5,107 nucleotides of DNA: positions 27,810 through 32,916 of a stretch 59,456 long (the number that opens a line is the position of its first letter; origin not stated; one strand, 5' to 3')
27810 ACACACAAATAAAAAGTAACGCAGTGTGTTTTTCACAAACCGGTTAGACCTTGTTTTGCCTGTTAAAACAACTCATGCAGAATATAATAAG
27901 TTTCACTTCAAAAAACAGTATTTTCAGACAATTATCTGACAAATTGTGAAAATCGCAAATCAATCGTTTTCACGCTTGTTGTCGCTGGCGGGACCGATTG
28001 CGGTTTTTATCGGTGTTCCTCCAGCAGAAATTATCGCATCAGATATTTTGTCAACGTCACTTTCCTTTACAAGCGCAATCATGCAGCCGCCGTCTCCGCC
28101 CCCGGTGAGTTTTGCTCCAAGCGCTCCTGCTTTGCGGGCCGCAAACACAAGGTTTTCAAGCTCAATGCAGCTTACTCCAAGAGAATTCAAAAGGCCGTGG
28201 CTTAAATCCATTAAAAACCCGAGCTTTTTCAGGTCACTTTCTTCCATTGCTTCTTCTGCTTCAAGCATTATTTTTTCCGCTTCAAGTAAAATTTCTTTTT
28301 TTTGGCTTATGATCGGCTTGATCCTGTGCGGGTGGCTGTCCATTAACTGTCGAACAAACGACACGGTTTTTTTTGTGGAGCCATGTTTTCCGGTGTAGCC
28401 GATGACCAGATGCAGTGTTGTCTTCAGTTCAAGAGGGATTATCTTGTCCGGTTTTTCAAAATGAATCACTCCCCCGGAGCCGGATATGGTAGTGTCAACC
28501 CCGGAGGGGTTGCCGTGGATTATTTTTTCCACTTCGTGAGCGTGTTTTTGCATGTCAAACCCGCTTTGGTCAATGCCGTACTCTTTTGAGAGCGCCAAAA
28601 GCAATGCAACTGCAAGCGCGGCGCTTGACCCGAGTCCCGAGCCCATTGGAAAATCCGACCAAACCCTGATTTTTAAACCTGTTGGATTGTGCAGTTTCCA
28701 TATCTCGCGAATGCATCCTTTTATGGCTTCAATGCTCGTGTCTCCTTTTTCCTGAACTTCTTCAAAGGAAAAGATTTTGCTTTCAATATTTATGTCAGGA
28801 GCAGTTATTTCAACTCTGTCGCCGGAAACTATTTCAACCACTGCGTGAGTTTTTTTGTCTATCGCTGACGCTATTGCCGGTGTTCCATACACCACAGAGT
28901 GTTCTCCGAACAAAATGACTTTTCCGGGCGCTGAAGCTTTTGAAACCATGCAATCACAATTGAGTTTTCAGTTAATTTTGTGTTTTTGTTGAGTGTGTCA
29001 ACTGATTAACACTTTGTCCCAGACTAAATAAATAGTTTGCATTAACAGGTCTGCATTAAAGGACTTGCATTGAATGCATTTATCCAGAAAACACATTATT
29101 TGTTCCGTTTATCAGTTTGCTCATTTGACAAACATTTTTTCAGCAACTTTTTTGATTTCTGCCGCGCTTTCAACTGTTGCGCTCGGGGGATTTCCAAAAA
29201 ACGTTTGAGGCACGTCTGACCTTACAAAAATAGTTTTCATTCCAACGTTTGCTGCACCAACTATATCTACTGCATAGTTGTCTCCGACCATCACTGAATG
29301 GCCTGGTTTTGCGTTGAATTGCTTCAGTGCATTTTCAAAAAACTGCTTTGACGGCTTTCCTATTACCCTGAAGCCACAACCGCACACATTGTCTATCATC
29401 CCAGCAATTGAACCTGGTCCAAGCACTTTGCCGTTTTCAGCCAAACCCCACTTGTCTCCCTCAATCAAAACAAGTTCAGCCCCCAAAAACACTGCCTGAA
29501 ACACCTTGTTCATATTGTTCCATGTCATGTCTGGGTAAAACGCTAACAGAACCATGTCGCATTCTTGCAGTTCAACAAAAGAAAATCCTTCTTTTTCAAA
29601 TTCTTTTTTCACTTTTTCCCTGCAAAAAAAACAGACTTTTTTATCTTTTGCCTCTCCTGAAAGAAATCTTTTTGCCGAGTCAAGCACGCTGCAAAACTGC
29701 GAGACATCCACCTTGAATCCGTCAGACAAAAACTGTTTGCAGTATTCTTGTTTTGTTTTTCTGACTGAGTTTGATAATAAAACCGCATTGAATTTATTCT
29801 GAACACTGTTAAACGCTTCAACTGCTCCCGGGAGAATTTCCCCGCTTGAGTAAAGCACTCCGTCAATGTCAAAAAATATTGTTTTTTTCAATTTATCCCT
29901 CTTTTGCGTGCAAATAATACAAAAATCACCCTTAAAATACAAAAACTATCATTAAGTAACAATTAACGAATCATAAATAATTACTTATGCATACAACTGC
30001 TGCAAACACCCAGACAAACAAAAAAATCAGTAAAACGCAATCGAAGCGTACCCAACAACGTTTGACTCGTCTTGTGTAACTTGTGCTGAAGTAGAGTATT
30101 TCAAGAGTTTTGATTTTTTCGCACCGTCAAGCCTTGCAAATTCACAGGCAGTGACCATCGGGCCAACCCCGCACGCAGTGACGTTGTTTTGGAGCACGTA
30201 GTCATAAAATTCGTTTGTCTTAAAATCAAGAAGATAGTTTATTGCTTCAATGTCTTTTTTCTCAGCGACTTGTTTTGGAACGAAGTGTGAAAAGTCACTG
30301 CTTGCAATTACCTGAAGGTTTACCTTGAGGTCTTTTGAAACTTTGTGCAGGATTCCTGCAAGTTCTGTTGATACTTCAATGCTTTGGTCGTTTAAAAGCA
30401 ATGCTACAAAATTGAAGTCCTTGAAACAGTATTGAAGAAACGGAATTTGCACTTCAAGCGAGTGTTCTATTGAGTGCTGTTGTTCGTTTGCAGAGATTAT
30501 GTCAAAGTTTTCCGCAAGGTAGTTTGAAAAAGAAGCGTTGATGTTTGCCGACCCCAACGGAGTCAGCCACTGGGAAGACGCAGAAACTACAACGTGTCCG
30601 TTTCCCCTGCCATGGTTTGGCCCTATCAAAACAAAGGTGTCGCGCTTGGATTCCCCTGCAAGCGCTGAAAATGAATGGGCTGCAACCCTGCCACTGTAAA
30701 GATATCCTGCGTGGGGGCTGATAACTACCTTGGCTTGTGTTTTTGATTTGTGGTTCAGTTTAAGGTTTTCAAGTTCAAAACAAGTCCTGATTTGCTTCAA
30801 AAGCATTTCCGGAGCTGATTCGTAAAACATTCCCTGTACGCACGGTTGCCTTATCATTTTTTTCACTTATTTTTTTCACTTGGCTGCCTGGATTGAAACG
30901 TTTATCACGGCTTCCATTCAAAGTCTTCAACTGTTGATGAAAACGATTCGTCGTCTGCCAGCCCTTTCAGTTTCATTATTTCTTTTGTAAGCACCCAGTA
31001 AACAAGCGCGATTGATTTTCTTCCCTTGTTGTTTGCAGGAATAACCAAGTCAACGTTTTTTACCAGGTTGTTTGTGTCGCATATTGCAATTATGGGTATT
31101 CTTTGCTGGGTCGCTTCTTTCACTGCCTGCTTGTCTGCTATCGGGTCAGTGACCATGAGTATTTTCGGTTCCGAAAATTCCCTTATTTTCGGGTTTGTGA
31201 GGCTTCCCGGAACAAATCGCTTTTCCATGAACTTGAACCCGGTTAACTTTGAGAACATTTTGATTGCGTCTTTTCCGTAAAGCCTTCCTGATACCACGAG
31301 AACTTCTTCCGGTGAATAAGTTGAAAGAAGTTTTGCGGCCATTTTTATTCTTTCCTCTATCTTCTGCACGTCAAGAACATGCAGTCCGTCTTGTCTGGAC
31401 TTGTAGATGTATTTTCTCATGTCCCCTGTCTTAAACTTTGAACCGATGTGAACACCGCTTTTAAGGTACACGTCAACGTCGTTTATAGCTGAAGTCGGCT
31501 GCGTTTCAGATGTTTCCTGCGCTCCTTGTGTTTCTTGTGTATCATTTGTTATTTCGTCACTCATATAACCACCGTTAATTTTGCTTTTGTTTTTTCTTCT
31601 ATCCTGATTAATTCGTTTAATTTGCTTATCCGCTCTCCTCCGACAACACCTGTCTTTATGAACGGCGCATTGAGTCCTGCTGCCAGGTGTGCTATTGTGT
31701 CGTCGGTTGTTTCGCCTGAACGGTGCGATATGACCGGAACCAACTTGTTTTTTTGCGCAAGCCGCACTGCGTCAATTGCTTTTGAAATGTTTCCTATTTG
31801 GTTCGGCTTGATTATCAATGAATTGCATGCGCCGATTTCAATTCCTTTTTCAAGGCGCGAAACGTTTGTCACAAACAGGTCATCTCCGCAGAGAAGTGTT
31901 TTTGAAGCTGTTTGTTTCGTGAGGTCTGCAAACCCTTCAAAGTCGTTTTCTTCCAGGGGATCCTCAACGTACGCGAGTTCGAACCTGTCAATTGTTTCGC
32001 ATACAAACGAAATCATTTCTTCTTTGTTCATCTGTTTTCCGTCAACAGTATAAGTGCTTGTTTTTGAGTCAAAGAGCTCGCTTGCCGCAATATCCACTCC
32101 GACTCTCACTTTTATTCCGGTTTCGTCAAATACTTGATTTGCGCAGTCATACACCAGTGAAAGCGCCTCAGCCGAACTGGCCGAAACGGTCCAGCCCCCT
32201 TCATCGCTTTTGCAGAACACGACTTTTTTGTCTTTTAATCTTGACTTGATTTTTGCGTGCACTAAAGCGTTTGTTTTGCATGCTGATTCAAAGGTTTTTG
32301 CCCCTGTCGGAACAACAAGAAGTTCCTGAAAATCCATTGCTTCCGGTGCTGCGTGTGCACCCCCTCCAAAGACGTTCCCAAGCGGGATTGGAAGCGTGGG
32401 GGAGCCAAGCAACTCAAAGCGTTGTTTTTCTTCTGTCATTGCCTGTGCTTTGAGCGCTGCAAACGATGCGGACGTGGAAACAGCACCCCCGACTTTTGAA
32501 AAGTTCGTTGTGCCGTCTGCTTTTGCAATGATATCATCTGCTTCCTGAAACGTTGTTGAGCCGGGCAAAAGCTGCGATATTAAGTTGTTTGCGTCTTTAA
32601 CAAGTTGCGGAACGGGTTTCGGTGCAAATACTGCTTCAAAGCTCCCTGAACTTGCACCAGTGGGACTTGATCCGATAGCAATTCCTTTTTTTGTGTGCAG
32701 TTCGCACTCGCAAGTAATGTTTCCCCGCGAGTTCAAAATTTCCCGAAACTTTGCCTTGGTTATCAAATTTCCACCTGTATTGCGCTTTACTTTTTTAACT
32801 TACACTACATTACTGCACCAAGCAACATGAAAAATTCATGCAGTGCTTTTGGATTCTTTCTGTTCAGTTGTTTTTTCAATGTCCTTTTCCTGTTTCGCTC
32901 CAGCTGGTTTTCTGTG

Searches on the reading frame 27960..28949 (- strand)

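Call 9: search_protein_families(library=pfam, proteins=[window:27960-28949:-], max_evalue=0.01)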
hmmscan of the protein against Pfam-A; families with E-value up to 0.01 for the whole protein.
window:27960-28949:- (329 aa): 4 families
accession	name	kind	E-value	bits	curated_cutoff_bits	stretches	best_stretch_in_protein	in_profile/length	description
PF00288.32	GHMP_kinases_N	-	8.9e-18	64.7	22.3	1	76-160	3-87/87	GHMP kinases N terminal domain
PF08544.19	GHMP_kinases_C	-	1.6e-12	48.1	21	1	232-308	2-81/85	GHMP kinases C terminal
PF22700.2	MVD-like_N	-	1.2e-05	25.5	27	1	58-138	48-129/157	Diphosphomevalonate decarboxylase-like N-terminal domain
PF10509.15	GalKase_gal_bdg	-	0.00026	20.9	23.1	1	5-38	14-47/49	Galactokinase galactose-binding signature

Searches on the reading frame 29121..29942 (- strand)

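Call 9: search_protein_families(library=pfam, proteins=[window:29121-29942:-], max_evalue=0.01)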
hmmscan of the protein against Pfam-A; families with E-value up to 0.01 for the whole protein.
window:29121-29942:- (273 aa): 4 families
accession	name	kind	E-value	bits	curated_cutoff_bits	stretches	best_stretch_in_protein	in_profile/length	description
PF13344.12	Hydrolase_6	-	7.6e-19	68.1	27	1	22-120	1-100/101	Haloacid dehalogenase-like hydrolase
PF00702.32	Hydrolase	-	2.4e-17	64.4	26.4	1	20-234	2-191/191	haloacid dehalogenase-like hydrolase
PF13242.12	Hydrolase_like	-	1.8e-15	57.1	22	1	193-244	1-52/75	HAD-hyrolase-like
PF13419.12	HAD_2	-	6.6e-10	39.8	23.8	1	194-240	133-178/178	Haloacid dehalogenase-like hydrolase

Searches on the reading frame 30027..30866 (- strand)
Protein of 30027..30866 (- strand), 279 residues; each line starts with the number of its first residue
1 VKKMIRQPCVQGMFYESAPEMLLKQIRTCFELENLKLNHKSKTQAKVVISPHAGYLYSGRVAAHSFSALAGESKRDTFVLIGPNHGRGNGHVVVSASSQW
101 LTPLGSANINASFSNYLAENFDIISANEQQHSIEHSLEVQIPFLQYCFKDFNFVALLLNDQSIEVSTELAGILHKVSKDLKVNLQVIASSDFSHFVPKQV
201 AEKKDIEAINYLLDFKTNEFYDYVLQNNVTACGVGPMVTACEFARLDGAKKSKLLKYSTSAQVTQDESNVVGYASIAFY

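Call 9: search_protein_families(library=pfam, proteins=[window:30027-30866:-], max_evalue=0.01)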
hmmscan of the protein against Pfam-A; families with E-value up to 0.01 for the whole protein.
window:30027-30866:- (279 aa): 1 family
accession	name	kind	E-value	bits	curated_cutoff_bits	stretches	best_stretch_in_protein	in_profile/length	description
PF01875.22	Memo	-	7.6e-68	229.1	27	1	8-276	2-268/269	Memo-like protein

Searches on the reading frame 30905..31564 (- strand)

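Call 9: search_protein_families(library=pfam, proteins=[window:30905-31564:-], max_evalue=0.01)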
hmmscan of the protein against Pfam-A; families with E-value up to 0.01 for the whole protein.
window:30905-31564:- (219 aa): 1 family
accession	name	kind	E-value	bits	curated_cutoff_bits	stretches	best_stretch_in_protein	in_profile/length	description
PF00318.25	Ribosomal_S2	-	2.9e-29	102.3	26.1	2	132-196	149-213/216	Ribosomal protein S2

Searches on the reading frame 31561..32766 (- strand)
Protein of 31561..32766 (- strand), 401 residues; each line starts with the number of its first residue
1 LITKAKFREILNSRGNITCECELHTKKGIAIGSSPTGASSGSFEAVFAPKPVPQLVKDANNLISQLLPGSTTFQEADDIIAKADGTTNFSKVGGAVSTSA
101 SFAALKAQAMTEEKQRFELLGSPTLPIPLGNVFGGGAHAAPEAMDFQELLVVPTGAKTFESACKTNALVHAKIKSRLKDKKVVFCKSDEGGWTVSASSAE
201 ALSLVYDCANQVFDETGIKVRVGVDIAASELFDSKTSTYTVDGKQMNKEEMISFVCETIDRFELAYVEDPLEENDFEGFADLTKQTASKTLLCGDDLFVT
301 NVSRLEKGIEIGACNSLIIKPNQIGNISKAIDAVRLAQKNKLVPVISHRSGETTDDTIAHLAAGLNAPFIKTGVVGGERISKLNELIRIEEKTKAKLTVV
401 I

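Call 9: search_protein_families(library=pfam, proteins=[window:31561-32766:-], max_evalue=0.01)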
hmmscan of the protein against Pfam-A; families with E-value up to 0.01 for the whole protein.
window:31561-32766:- (401 aa): 3 families
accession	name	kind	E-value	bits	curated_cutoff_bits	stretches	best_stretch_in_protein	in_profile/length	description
PF00113.28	Enolase_C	-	7.6e-69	232.7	21.5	1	124-393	3-281/296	Enolase, C-terminal TIM barrel domain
PF03952.21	Enolase_N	-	5.6e-19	69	35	1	2-118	1-129/131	Enolase, N-terminal domain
PF13378.12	MR_MLE_C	-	1.1e-08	35.5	29.4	1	228-363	37-169/219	Enolase C-terminal domain-like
